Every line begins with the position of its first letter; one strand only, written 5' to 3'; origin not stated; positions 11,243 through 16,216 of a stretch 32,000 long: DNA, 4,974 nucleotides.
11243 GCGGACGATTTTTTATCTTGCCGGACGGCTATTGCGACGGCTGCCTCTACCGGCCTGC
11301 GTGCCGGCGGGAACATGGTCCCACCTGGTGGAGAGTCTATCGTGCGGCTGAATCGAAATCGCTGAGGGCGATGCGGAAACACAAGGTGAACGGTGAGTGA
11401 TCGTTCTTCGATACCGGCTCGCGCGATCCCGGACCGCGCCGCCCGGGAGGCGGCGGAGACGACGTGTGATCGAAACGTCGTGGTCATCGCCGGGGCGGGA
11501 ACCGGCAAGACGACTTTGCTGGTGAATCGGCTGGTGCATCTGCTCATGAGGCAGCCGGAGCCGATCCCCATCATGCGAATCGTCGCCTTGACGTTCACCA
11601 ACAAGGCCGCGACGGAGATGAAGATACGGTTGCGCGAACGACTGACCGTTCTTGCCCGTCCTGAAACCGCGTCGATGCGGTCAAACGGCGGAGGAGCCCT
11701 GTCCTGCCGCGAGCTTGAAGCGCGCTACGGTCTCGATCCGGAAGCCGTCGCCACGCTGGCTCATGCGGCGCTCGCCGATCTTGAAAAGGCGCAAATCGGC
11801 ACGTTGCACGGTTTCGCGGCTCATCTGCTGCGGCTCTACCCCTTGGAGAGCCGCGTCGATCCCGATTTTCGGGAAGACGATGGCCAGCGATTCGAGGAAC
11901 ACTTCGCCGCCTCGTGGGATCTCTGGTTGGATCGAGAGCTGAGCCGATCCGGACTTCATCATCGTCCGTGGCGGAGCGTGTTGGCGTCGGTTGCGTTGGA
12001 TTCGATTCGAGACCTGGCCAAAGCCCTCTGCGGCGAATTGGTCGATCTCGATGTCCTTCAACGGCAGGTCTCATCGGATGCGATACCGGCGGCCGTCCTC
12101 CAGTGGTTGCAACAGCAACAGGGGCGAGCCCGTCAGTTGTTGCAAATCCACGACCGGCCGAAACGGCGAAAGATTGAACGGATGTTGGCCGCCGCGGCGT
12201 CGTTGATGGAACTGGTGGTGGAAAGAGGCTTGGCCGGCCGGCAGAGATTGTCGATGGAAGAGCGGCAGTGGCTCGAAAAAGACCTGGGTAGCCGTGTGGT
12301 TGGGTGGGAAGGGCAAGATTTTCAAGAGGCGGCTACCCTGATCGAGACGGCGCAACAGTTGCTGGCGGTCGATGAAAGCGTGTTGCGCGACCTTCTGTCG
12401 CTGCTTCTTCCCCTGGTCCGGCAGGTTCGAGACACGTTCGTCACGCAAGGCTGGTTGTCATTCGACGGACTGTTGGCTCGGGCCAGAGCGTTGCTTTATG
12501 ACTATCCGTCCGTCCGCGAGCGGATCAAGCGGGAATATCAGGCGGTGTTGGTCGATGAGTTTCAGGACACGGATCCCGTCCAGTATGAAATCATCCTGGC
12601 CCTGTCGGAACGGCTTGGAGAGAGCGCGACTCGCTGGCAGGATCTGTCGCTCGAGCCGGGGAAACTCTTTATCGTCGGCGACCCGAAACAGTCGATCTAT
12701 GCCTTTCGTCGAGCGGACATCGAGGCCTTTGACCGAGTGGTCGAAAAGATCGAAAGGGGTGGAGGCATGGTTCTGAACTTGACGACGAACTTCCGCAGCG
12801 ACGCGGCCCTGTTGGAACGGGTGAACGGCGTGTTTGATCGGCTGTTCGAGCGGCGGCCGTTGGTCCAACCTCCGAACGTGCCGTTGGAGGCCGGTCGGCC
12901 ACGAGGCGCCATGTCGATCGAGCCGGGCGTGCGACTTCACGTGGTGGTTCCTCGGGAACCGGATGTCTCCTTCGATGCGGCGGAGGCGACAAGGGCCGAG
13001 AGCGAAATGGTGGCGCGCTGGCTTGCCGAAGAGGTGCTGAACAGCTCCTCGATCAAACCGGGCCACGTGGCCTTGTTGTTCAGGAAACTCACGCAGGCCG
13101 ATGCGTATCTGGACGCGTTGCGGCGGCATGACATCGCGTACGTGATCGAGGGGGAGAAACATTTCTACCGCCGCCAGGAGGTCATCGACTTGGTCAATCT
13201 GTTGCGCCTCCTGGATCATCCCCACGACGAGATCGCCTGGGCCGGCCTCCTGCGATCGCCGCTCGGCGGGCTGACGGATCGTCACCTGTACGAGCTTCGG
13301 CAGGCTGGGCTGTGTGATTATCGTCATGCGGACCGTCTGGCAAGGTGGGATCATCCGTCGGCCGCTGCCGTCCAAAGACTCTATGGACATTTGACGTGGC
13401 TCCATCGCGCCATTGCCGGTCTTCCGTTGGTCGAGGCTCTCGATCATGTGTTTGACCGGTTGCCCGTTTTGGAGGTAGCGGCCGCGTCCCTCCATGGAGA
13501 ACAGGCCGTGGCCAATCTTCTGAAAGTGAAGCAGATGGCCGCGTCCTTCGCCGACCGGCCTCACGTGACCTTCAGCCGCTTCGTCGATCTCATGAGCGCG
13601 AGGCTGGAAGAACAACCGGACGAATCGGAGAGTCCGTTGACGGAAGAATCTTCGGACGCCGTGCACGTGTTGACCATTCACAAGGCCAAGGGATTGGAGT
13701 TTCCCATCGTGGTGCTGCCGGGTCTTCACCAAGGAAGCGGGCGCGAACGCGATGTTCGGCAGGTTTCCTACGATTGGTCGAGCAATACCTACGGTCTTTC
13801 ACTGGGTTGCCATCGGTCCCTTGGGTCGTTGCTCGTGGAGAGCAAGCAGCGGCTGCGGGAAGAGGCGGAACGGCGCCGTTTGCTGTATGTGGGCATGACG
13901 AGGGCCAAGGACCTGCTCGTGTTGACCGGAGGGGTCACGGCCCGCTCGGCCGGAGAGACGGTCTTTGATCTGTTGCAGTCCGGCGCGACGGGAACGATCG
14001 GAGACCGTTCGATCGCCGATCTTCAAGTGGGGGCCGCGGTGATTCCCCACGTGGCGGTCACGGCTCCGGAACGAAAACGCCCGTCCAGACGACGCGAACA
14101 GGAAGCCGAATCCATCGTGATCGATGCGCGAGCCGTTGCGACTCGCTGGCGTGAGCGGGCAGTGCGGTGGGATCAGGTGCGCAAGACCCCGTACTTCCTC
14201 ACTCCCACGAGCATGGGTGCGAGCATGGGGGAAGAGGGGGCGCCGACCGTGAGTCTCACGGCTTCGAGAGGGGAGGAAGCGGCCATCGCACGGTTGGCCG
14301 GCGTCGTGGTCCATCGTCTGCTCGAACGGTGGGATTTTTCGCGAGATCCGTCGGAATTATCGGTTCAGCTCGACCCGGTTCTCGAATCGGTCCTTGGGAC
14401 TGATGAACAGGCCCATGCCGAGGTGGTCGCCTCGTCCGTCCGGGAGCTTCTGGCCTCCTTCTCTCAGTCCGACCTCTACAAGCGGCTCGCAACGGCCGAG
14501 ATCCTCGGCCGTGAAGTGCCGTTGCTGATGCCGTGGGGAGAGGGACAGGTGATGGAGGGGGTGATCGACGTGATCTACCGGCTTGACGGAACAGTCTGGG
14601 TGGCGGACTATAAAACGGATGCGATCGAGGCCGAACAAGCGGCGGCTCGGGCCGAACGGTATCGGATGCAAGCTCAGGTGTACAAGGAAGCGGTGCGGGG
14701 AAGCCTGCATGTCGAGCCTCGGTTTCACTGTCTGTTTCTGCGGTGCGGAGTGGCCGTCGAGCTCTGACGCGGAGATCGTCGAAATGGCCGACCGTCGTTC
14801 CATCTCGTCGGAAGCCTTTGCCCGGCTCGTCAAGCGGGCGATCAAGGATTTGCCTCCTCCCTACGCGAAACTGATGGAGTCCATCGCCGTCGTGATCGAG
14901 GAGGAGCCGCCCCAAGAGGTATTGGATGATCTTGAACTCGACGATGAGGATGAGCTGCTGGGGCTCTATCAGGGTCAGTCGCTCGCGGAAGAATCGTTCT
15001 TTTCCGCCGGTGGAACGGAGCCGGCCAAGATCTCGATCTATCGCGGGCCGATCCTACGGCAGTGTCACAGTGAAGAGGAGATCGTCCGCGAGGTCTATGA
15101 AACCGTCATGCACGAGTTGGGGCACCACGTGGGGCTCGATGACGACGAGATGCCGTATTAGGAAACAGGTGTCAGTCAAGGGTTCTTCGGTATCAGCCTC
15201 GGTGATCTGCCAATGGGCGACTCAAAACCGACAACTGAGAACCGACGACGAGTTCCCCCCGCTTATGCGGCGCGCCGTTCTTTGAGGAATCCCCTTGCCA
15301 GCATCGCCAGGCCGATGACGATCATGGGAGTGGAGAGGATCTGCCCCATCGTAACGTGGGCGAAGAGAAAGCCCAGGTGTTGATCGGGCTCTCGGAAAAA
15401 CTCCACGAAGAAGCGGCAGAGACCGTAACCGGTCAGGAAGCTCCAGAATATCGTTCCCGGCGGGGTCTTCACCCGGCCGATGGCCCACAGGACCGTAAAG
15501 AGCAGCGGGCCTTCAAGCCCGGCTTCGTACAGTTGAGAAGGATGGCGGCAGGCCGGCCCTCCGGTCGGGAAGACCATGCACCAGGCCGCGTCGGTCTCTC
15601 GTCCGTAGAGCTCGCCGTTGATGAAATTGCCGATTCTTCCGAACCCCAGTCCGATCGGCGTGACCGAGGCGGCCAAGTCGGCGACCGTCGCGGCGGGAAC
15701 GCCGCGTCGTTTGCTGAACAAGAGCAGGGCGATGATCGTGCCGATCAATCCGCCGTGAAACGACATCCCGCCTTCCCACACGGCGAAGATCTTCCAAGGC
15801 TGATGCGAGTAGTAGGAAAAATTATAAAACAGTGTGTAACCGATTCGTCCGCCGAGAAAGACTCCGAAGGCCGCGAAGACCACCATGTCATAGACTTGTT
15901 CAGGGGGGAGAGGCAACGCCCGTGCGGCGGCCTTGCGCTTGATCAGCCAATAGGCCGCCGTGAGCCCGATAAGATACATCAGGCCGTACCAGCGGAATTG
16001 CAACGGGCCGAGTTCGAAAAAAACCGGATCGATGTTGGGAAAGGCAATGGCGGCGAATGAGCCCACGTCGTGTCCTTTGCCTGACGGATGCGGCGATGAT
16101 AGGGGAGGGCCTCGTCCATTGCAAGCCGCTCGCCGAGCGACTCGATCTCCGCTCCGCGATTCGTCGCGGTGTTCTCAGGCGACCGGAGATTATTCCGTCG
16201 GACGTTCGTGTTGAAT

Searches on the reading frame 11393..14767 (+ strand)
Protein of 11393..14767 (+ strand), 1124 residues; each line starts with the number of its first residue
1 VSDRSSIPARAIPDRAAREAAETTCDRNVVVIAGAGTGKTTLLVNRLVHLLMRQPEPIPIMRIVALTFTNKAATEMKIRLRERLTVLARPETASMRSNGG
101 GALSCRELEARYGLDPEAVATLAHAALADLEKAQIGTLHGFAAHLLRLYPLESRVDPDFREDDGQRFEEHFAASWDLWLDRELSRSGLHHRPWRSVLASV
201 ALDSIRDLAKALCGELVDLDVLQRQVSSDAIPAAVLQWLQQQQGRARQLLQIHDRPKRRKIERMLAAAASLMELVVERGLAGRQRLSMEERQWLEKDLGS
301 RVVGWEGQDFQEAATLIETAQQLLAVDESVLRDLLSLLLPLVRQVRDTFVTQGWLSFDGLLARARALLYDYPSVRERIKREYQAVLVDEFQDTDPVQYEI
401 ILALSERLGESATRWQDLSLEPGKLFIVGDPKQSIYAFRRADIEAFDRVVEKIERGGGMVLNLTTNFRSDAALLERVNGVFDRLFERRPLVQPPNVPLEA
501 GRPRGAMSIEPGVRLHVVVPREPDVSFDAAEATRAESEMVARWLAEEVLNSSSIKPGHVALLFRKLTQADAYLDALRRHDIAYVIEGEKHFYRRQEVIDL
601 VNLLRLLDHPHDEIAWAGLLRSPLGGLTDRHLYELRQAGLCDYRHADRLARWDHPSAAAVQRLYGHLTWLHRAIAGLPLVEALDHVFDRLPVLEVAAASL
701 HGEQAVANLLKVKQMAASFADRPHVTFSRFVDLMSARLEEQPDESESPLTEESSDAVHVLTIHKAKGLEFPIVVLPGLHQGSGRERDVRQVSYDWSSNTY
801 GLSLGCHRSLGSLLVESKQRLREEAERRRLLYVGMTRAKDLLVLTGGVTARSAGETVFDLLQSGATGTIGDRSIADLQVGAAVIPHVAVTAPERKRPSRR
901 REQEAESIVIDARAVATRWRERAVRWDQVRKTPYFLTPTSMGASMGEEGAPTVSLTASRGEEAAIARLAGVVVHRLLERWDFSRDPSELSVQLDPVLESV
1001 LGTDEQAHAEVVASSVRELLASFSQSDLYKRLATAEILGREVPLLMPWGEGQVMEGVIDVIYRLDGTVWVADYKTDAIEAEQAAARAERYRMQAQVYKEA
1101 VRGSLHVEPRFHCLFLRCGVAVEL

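Call 49: search_protein_families(library=pfam, proteins=[window:11393-14767:+], max_evalue=0.001)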
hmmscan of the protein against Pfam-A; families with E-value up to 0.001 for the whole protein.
window:11393-14767:+ (1124 aa): 7 families
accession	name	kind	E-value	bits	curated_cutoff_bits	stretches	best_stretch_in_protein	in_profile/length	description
PF00580.27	UvrD-helicase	-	4.8e-49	167.9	23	1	18-450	6-267/271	UvrD/REP helicase N-terminal domain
PF13361.12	UvrD_C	-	7.5e-33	114.8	25.6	2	462-637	2-158/350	UvrD-like helicase C-terminal domain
PF13245.12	AAA_19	-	2.3e-17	63.9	25.1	1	19-439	3-134/134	AAA domain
PF13538.12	UvrD_C_2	-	3.3e-13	49.7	27.4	2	757-778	2-25/52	UvrD-like helicase C-terminal domain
PF12705.13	PDDEXK_1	-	1.8e-06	28.5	22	1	963-1102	30-170/247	PD-(D/E)XK nuclease superfamily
PF01443.25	Viral_helicase1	-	0.00041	20.7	21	0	813-844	195-226/228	Viral superfamily 1 RNA helicase core domain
PF13604.12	AAA_30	-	0.00058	20.1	27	0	19-77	11-63/191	AAA domain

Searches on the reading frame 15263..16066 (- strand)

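Call 65: search_protein_families(library=pfam, proteins=[window:15263-16066:-], max_evalue=0.00001)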
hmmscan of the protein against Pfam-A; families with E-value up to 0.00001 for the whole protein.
window:15263-16066:- (267 aa): 1 family
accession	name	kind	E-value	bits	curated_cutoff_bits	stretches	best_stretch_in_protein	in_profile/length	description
PF01790.23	LGT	-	1.5e-80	270.4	24.9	1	14-257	1-239/240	Prolipoprotein diacylglyceryl transferase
